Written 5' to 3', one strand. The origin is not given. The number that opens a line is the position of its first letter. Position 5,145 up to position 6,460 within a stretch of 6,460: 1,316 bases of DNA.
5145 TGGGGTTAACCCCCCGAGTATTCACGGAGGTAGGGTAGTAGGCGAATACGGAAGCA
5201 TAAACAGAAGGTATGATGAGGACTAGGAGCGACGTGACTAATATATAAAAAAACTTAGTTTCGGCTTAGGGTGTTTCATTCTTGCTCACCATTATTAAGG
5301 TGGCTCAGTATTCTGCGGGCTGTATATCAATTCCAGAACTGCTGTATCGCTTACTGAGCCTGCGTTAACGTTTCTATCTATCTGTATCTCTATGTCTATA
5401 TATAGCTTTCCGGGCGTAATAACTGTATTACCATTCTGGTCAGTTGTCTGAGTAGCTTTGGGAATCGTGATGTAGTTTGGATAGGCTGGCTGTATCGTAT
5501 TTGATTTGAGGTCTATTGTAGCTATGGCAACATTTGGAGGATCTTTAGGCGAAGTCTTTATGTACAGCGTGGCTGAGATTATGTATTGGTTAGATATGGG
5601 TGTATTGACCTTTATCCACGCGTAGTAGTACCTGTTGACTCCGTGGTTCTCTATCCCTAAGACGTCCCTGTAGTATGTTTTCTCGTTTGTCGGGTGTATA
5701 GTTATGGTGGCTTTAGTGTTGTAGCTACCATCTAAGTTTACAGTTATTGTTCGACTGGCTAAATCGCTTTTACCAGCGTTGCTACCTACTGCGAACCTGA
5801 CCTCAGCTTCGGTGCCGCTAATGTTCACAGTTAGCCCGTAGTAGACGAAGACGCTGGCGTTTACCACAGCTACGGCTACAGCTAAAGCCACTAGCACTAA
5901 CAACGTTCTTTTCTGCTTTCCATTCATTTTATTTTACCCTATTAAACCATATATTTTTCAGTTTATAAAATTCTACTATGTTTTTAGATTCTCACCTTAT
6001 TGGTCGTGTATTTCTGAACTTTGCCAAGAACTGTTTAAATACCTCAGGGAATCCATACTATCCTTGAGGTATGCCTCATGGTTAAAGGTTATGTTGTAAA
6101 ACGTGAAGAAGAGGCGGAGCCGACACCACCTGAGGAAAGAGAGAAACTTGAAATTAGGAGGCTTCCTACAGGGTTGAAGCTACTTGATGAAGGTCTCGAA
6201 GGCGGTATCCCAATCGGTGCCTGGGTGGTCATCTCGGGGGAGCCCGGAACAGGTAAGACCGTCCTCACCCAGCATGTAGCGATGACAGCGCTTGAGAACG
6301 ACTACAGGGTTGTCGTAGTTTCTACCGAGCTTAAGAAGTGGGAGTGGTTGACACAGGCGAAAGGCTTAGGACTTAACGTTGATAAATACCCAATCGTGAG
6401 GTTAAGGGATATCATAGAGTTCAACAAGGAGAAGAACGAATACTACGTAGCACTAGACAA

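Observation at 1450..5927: Variant archaeal TasA/SipW-type secreted fibre operon (bundling-pilus-like) with a giant lectin-like partner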

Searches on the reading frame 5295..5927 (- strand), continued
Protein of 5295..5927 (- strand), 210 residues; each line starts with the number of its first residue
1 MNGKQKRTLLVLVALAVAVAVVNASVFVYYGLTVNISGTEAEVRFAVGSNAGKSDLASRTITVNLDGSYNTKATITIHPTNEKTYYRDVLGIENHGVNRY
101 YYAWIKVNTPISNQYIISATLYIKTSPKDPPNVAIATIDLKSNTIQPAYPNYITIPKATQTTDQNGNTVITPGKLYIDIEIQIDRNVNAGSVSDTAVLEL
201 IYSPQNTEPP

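Call 85: list_cluster_members(proteins=[window:5295-5927:-, window:2009-3139:-, window:1450-2040:-, window:3211-5169:-, P0023])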
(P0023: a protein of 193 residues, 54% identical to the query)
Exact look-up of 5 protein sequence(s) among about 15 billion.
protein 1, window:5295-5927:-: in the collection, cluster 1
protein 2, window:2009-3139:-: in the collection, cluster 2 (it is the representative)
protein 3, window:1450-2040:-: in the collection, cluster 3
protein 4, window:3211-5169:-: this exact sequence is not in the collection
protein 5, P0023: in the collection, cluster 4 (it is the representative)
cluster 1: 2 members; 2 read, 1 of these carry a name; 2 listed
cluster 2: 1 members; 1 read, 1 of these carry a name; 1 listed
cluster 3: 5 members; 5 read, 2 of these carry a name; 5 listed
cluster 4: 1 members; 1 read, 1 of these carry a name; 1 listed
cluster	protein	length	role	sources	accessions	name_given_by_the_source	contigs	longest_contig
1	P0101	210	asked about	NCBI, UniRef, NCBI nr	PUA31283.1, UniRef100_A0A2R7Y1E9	MAG: hypothetical protein B7O98_09575 [Zestosphaera tikiterensis] | Uncharacterized protein n=1 Tax=Zestosphaera tikiterensis TaxID=1973259 ...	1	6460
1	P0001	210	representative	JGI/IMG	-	-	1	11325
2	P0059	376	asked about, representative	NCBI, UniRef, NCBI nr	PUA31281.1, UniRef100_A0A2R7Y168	MAG: signal peptidase I [Zestosphaera tikiterensis] | Signal peptidase I n=1 Tax=Zestosphaera tikiterensis TaxID=1973259 RepID=A0A2R7Y168_9CREN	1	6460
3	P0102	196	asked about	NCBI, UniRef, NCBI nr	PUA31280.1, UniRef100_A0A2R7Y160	MAG: hypothetical protein B7O98_09560 [Zestosphaera tikiterensis] | Uncharacterized protein n=1 Tax=Zestosphaera tikiterensis TaxID=1973259 ...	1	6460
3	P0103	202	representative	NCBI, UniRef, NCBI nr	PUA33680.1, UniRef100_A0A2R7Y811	MAG: hypothetical protein B7O98_04510 [Zestosphaera tikiterensis] | Uncharacterized protein n=1 Tax=Zestosphaera tikiterensis TaxID=1973259 ...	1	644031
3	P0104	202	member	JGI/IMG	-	-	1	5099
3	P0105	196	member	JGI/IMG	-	-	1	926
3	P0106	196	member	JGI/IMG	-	-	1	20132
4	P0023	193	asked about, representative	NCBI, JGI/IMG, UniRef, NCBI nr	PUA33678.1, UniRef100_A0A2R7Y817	MAG: hypothetical protein B7O98_04500 [Zestosphaera tikiterensis] | Uncharacterized protein n=1 Tax=Zestosphaera tikiterensis TaxID=1973259 ...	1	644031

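Call 92: search_protein_representatives(alignment_id=A1)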
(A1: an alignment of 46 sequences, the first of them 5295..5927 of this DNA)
Query: 46 sequences, 189 profile positions. Proteins with E-value up to 0.001 (for the whole library): 186; up to 1e-10: 116; up to 1e-30: 73. The best 150 are listed.
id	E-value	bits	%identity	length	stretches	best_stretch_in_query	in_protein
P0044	2.4e-70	252.4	-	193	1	4-188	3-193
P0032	5.5e-70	251.2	-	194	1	3-189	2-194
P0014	8.4e-68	244.1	-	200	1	5-188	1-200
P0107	1.0e-63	230.8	-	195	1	4-189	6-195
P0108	2.6e-60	219.6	-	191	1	3-189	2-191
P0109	3.8e-60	219.1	-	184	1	2-187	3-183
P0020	1.9e-59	216.8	-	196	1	3-189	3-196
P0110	5.6e-59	215.3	-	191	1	4-189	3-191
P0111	5.5e-58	212.1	-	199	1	2-188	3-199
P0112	5.9e-58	212.0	-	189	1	5-189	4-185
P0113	2.6e-57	209.9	-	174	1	20-187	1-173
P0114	1.2e-56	207.6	-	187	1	9-188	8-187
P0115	1.8e-55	203.9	-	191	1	5-189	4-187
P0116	2.9e-55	203.2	-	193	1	3-189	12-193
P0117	3.1e-55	203.1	-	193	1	3-188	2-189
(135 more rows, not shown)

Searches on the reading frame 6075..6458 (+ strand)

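Call 5: search_protein_families(library=ncbifam, proteins=[window:6075-6458:+], max_evalue=1)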
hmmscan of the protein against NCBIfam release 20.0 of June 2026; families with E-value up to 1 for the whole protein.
window:6075-6458:+ (128 aa): 71 families (the best 25 are shown)
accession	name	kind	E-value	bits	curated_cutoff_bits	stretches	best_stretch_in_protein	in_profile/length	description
TIGR03881.1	KaiC_arch_4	hypoth_equivalog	9.6e-20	71.2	247.8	1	28-106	1-79/231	KaiC domain-containing protein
NF004723.0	PRK06067.1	subfamily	7.2e-17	61.7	194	1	23-121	9-107/243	flagellar accessory protein FlaH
NF052589.1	ArlH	equivalog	5.3e-15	55.8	215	1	37-107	9-79/229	archaellum protein ArlH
NF006320.0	PRK08533.1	equivalog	2.9e-12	46.7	215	1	37-104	13-80/230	flagellar accessory protein FlaH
NF006799.0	PRK09302.1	equivalog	2.6e-11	42.8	408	1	22-105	5-89/515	circadian clock protein KaiC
TIGR03877.1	thermo_KaiC_1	hypoth_equivalog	1.2e-09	38.1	307.25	1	27-105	1-79/238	KaiC domain-containing protein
TIGR03880.1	KaiC_arch_3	hypoth_equivalog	2e-08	34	249.45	1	33-105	1-73/224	KaiC domain-containing protein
TIGR00416.1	sms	equivalog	9e-08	31.3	403.05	1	23-107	69-153/454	DNA repair protein RadA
TIGR03600.1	phage_DnaB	exception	4.5e-07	29.2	498.65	1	26-91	173-238/421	phage replicative helicase, DnaB family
NF006306.0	PRK08506.1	equivalog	1.5e-05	23.9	596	1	21-87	166-231/472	replicative DNA helicase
TIGR02655.1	circ_KaiC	equivalog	2.3e-05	23.2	546.25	1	29-104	2-78/484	circadian clock protein KaiC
NF006861.0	PRK09361.1-1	equivalog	5.3e-05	22.9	278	1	29-86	4-61/235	DNA repair and recombination protein RadB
TIGR00665.1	DnaB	equivalog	6.7e-05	21.9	385.25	1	23-92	171-240/435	replicative DNA helicase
NF003301.0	PRK04301.1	equivalog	8.3e-05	21.9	259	1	22-71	75-124/316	DNA repair and recombination protein RadA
TIGR02237.1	recomb_radB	equivalog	0.00031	20.7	172.4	1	37-85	1-49/210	DNA repair and recombination protein RadB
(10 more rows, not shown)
